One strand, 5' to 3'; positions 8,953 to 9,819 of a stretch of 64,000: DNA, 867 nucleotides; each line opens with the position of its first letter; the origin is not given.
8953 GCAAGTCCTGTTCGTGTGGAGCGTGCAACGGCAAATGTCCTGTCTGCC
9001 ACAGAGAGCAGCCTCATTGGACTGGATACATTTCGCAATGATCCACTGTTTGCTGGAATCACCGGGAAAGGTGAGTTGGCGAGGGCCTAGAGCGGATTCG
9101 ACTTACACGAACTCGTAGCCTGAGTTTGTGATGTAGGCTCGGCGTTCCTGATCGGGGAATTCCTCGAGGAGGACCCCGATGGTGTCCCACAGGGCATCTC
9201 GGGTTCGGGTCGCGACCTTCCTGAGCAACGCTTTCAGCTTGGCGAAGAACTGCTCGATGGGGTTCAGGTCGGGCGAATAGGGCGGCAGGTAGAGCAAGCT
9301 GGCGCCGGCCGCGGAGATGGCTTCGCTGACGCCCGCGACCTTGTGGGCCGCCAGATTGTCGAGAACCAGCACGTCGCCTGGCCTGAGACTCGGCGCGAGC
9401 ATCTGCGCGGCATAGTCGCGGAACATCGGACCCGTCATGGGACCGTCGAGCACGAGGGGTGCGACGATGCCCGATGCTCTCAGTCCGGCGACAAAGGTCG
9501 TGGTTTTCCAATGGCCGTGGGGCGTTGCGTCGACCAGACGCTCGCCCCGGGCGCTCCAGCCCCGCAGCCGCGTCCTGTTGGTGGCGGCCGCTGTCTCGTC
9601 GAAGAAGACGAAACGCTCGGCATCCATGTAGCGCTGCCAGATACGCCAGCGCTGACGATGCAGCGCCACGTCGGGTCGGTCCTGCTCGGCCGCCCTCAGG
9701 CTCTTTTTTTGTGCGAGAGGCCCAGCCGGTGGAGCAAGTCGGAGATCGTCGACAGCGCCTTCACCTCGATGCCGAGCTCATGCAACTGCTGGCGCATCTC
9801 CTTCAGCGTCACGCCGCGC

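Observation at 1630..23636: Three near-identical 2-kb C-terminal cassettes (plus a diverged fourth) shared by RTX genes with unrelated heads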

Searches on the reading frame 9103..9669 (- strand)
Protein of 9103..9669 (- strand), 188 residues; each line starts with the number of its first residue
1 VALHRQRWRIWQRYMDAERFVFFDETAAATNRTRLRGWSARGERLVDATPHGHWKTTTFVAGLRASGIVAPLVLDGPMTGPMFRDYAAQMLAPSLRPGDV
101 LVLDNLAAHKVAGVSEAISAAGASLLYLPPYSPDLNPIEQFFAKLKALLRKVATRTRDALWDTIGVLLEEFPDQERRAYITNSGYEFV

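Call 56: search_protein_families(library=pfam, proteins=[window:9103-9669:-], max_evalue=0.01)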
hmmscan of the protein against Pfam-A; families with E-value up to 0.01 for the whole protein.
window:9103-9669:- (188 aa): 1 family
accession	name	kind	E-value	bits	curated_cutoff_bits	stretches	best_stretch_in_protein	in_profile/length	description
PF13358.12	DDE_3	-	2.8e-31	108.8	28.6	1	20-159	2-144/146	DDE superfamily endonuclease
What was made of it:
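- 9103..10109 (-): IS630-type transposase in two ORFs (HTH 9696-10109, DDE_3 9103-9669), directly downstream of gene B. Context only. Call 56.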
